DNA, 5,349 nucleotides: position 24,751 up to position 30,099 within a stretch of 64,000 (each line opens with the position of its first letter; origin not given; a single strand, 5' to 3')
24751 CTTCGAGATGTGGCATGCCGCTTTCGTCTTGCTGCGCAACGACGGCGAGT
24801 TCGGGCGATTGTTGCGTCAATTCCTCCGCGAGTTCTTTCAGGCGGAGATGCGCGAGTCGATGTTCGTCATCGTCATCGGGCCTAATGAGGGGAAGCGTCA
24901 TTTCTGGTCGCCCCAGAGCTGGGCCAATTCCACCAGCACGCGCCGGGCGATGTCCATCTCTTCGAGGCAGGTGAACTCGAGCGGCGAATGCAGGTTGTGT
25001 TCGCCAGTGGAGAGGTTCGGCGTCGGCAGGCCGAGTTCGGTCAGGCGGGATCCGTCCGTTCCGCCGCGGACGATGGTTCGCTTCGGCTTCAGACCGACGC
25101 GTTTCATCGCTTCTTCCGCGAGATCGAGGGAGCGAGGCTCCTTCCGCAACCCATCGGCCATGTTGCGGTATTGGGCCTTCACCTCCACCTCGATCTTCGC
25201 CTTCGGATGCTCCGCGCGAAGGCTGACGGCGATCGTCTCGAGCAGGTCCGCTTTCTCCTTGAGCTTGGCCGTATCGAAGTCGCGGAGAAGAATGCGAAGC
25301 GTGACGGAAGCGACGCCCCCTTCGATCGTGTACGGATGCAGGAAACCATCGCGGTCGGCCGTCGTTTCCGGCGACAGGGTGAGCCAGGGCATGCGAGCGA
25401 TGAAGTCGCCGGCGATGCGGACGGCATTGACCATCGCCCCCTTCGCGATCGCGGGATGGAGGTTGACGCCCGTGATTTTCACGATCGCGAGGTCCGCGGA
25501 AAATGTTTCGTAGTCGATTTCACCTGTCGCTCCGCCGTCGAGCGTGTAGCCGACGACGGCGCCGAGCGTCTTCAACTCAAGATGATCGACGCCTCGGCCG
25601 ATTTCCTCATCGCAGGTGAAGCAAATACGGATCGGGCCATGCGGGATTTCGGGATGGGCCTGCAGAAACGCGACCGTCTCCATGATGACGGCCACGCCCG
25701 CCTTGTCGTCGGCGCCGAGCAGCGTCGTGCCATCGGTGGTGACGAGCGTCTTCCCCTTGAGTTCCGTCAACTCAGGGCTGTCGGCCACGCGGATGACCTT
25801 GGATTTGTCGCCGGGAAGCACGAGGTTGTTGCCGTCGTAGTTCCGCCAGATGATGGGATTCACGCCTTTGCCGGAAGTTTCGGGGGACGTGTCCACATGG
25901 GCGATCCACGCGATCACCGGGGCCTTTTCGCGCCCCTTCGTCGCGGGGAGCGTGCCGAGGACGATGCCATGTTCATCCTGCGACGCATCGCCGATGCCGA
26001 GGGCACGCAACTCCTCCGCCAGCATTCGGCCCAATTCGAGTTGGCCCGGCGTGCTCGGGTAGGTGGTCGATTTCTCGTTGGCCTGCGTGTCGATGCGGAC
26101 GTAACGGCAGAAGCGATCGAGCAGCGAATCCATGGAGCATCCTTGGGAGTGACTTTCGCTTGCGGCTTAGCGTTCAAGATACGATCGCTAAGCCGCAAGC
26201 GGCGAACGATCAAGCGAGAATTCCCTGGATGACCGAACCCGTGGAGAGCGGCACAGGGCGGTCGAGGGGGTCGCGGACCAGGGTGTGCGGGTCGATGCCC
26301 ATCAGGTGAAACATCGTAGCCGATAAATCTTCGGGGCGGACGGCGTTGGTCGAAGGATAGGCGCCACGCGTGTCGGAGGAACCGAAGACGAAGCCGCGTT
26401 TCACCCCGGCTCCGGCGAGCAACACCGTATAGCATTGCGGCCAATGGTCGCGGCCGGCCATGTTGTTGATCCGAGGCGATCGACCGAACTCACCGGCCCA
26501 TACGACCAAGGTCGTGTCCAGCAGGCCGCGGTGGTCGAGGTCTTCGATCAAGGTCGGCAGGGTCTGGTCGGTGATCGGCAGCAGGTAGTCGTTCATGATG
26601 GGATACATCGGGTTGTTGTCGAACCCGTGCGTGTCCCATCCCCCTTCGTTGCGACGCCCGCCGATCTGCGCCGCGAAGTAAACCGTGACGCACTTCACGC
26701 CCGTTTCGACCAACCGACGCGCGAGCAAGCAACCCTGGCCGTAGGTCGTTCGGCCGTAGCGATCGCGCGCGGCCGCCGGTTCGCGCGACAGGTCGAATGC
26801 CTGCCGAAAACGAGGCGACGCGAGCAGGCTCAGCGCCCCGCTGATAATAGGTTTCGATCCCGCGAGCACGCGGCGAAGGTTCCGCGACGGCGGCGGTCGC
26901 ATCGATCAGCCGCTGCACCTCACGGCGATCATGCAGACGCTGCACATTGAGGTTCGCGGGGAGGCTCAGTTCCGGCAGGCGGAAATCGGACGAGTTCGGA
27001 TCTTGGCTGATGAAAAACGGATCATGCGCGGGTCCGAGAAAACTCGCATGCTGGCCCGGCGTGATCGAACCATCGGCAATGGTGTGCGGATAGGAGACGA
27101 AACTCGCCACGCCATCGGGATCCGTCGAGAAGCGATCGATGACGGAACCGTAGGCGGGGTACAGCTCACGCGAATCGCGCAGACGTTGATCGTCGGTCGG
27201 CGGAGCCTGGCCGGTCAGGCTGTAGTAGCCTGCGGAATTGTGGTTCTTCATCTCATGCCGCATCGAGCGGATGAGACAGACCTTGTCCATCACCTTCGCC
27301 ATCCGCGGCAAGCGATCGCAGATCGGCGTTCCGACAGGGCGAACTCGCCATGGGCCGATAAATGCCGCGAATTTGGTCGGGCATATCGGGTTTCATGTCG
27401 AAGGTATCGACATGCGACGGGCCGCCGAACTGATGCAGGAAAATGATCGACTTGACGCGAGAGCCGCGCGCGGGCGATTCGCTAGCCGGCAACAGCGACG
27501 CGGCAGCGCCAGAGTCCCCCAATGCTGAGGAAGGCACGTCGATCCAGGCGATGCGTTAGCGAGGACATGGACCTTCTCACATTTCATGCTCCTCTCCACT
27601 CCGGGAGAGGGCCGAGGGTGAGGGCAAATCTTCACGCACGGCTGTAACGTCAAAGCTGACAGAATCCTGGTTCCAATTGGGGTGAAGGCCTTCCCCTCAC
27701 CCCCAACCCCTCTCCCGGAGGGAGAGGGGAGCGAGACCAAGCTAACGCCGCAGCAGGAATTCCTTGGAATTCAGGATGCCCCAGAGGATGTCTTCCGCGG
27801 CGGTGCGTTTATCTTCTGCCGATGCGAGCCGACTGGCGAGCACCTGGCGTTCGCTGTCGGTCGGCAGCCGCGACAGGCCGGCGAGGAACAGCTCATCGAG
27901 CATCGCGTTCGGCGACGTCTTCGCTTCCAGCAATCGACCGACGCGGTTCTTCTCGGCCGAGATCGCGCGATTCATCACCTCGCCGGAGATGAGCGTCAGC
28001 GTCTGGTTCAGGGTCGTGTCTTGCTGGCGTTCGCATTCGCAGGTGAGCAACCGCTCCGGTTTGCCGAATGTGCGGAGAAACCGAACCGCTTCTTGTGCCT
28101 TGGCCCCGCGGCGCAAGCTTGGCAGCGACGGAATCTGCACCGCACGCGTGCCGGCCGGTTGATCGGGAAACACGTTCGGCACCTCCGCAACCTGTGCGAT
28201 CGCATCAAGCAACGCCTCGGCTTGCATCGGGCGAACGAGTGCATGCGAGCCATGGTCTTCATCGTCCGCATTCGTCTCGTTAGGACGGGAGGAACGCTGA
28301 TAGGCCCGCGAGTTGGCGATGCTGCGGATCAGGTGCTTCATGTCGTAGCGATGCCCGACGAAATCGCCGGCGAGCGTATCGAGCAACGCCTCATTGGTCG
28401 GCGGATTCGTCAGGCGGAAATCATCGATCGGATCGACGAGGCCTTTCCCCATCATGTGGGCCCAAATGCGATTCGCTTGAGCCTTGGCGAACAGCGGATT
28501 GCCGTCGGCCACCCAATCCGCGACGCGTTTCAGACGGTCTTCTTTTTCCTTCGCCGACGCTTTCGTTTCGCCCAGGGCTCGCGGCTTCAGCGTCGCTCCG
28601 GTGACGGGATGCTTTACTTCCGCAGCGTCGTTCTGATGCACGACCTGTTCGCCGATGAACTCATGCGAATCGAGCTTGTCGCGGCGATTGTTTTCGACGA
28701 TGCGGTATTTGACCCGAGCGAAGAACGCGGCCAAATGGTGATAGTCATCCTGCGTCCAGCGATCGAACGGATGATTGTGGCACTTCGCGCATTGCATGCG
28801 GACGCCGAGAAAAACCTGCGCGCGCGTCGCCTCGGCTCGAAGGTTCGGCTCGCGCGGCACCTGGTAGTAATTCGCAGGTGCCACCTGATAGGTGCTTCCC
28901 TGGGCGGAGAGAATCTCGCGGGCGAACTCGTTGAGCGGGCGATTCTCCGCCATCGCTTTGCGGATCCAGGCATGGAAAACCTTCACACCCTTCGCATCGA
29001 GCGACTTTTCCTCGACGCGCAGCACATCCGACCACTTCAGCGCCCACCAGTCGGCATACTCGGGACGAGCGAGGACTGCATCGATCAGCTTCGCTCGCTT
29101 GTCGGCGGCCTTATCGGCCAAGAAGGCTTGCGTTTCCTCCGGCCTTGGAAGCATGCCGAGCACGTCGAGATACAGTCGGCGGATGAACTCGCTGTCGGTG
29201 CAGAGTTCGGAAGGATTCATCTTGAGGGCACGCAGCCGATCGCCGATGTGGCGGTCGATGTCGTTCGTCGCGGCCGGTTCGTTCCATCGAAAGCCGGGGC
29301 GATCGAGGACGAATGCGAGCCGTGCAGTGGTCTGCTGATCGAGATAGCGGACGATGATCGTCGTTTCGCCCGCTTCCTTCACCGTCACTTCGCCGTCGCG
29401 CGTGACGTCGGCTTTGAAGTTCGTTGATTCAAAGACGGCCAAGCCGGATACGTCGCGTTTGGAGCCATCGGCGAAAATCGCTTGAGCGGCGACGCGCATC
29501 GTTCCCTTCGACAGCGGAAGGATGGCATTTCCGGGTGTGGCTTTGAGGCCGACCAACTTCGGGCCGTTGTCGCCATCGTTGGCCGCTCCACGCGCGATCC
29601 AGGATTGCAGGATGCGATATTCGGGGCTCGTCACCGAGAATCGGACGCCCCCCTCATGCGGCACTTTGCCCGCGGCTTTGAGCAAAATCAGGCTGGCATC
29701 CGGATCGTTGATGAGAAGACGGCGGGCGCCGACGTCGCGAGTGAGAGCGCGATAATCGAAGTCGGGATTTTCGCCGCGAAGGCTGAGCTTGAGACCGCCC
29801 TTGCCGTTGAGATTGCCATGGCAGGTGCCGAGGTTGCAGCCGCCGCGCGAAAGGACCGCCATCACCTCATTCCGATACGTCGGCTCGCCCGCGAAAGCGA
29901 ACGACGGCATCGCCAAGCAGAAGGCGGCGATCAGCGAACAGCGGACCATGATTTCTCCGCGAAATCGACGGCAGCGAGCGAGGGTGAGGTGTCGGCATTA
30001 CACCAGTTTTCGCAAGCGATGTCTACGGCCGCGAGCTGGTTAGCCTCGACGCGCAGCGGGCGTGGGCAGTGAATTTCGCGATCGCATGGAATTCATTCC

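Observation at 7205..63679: Clustered gene decay: nonsense codons at conserved positions and multi-frameshift genes beside long intact genes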

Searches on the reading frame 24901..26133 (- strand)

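Call 21: search_protein_families(library=pfam, proteins=[window:24901-26133:-], max_evalue=0.001)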
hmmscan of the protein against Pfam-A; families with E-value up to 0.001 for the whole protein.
window:24901-26133:- (411 aa): 3 families
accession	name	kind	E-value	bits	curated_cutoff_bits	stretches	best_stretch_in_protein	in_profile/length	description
PF01546.33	Peptidase_M20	-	2.4e-13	50.9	24.6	1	141-405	34-205/206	Peptidase family M20/M25/M40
PF07687.19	M20_dimer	-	1.7e-06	28.4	21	1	213-301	6-98/107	Peptidase dimerisation domain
PF05343.19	Peptidase_M42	-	1.4e-05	24.8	23.2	0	141-203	133-193/292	M42 glutamyl aminopeptidase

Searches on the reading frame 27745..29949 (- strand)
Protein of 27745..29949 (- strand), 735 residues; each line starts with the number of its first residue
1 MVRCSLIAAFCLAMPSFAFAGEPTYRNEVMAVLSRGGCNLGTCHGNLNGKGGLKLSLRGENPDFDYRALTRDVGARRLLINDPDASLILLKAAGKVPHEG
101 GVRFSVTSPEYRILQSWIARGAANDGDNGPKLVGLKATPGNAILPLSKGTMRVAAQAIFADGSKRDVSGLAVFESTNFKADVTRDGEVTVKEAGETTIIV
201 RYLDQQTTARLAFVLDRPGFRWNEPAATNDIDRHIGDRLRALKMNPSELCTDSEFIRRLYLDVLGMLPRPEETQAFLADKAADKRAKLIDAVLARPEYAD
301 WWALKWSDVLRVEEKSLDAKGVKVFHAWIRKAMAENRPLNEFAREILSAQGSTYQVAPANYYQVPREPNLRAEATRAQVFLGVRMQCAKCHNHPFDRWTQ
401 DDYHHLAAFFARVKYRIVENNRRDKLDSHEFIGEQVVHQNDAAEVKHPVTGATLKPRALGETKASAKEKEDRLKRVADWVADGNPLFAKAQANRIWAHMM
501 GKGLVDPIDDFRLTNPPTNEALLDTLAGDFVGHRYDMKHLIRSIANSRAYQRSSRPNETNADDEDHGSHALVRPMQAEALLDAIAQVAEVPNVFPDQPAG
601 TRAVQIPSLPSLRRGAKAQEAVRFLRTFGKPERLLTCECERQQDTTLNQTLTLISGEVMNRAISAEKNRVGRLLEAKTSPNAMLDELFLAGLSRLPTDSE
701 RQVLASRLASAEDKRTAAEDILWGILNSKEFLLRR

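Call 44: search_protein_families(library=pfam, proteins=[window:27745-29949:-], max_evalue=0.001)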
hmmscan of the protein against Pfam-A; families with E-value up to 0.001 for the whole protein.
seq(735 aa): 2 families
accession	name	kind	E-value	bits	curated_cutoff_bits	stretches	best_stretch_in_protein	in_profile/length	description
PF07583.16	PSCyt2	-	2.9e-48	165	29.8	1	231-414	2-208/209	Protein of unknown function (DUF1549)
PF07587.16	PSD1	-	2.7e-43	148.6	28.5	1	476-705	5-241/244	Protein of unknown function (DUF1553)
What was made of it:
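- Corrected proteins regain full-length Pfam domains (call 44).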
